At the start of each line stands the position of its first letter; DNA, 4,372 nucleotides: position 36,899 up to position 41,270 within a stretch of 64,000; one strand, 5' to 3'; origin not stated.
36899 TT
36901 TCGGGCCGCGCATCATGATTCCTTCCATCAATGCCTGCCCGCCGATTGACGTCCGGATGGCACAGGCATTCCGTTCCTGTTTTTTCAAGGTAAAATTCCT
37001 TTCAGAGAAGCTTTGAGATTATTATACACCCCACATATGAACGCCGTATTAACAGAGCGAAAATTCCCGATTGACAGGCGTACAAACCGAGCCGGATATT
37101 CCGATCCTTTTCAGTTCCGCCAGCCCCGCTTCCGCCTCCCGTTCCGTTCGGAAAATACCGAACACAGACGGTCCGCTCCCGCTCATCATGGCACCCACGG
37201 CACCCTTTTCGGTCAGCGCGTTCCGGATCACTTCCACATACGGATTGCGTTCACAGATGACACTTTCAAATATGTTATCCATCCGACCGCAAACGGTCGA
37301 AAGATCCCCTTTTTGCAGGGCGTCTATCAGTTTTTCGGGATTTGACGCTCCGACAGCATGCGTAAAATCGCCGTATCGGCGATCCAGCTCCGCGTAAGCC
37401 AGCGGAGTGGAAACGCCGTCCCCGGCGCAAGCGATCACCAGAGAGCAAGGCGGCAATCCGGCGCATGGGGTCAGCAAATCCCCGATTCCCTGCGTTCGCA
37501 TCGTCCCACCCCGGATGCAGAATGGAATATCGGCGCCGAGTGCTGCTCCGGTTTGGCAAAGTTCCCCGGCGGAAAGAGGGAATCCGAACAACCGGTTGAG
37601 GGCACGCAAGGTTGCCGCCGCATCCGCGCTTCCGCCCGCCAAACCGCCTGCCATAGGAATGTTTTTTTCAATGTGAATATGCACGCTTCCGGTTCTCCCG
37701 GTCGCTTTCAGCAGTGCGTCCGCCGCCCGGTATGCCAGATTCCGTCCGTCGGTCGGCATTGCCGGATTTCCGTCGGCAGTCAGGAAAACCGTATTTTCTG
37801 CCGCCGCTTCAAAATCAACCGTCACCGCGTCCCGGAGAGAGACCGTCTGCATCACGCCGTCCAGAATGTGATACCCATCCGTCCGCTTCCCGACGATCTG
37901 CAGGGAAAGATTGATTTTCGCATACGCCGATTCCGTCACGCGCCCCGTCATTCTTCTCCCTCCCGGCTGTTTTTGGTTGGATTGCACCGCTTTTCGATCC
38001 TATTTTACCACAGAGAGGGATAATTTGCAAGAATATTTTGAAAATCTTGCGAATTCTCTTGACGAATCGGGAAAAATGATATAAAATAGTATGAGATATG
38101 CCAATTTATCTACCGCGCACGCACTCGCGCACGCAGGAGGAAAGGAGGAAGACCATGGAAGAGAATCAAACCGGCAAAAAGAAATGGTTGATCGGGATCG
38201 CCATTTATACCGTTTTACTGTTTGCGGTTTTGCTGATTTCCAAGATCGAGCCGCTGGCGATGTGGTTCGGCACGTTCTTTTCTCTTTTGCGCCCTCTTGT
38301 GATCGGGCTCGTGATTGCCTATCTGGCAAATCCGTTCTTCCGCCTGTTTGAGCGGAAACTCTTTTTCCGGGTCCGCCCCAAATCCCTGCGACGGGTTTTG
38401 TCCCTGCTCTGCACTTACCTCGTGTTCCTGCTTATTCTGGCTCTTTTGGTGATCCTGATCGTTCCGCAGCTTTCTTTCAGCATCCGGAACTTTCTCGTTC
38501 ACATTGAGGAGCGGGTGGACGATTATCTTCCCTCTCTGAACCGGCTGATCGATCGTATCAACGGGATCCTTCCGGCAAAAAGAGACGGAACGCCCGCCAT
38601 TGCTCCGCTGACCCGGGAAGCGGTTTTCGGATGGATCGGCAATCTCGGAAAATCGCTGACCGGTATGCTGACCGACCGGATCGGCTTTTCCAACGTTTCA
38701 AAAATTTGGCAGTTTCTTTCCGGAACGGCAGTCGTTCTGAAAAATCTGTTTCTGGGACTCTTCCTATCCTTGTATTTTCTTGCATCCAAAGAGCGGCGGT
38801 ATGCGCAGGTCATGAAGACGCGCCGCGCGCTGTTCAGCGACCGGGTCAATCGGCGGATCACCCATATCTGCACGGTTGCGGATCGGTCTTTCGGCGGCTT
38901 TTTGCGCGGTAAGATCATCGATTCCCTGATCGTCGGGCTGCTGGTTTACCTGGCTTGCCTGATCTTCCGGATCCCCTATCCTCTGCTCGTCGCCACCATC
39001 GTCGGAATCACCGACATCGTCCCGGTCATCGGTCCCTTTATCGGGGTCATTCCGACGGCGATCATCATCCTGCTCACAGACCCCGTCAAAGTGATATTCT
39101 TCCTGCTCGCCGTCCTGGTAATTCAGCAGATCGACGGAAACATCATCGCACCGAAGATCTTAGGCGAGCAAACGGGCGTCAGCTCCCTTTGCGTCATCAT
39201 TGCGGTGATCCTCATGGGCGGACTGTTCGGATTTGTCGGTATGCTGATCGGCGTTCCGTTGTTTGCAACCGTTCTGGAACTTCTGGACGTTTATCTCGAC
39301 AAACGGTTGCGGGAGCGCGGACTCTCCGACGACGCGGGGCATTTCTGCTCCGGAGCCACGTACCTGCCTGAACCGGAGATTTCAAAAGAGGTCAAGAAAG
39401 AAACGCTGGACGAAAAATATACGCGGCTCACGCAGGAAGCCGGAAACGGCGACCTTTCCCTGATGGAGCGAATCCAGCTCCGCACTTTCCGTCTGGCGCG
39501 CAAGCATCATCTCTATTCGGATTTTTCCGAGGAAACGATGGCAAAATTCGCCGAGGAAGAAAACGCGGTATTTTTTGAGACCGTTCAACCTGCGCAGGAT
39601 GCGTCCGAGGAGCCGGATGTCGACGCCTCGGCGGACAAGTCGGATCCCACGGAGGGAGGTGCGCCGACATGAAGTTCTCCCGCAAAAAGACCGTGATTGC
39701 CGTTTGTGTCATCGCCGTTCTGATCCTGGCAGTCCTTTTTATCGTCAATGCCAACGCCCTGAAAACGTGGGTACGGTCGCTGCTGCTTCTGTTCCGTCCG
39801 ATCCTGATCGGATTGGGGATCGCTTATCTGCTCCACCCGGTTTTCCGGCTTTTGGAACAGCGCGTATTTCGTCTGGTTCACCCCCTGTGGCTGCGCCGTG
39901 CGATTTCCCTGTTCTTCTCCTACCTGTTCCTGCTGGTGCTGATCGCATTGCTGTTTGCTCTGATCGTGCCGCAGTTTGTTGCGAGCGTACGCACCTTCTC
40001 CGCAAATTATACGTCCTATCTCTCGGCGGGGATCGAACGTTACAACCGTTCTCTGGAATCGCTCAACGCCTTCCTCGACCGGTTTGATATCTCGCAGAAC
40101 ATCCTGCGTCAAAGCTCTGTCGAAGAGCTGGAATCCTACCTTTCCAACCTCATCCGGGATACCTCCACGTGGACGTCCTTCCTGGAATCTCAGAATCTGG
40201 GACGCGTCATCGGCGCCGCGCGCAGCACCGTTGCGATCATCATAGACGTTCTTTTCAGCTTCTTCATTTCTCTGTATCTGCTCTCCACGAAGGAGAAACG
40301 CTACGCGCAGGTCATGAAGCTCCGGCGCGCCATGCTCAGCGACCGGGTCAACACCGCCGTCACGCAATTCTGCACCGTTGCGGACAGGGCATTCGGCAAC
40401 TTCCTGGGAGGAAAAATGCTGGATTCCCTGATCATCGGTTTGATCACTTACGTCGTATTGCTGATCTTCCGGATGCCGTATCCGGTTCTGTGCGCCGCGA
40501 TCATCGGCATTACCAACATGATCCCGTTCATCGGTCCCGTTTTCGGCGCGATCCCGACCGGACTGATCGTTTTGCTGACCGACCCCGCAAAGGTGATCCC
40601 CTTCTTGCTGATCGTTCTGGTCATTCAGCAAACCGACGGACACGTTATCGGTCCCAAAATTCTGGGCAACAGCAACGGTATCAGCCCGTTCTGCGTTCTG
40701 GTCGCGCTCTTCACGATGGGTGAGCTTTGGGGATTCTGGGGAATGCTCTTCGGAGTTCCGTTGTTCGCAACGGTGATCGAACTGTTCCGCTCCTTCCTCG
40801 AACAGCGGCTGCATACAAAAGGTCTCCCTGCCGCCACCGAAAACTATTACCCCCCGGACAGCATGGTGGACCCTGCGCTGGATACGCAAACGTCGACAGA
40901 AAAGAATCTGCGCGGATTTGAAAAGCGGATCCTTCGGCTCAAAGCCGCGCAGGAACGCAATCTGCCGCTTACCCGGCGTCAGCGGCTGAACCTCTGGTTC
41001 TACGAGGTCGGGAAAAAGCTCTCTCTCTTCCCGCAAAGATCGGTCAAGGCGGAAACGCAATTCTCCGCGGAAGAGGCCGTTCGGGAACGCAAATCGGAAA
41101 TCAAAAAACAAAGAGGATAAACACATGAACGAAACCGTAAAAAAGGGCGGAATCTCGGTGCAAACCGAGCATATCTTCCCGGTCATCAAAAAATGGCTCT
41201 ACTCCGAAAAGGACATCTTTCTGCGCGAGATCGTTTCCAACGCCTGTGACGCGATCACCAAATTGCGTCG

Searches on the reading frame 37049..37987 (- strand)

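Call 24: search_protein_families(library=pfam, proteins=[window:37049-37987:-], max_evalue=0.00001)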
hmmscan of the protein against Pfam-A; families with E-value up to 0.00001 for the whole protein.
window:37049-37987:- (312 aa): 2 families
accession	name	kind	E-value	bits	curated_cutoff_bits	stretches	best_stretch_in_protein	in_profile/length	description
PF00288.32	GHMP_kinases_N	-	4e-20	72.3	22.3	1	83-161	1-87/87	GHMP kinases N terminal domain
PF08544.19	GHMP_kinases_C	-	1.4e-11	45.1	21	1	221-294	2-81/85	GHMP kinases C terminal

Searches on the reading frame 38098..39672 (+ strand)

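Call 24: search_protein_families(library=pfam, proteins=[window:38098-39672:+], max_evalue=0.00001)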
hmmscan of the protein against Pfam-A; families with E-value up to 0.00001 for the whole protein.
window:38098-39672:+ (524 aa): 1 family
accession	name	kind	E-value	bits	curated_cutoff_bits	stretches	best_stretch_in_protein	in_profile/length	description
PF01594.21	AI-2E_transport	-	9.3e-54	183.2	34.3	1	54-399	19-326/327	AI-2E family transporter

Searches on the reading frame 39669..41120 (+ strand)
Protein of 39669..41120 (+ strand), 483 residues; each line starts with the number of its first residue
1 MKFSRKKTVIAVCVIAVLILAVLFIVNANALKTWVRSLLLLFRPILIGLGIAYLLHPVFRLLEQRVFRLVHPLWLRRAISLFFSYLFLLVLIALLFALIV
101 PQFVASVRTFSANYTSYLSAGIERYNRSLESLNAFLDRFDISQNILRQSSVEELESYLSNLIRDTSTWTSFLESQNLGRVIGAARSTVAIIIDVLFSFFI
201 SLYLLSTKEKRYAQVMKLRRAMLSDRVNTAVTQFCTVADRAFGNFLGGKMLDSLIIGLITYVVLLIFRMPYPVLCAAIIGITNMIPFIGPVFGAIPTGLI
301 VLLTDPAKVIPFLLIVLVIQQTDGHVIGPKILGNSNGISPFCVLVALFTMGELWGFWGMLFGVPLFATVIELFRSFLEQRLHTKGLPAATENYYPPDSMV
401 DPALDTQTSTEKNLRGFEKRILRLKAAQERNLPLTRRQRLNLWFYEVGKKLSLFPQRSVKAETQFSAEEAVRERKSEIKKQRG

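Call 25: search_protein_families(library=pfam, proteins=[window:39669-41120:+], max_evalue=0.00001)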
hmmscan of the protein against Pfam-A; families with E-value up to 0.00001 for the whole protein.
window:39669-41120:+ (483 aa): 1 family
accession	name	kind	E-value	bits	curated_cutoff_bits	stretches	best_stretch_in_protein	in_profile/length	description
PF01594.21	AI-2E_transport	-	1.5e-52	179.2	34.3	1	12-374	4-324/327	AI-2E family transporter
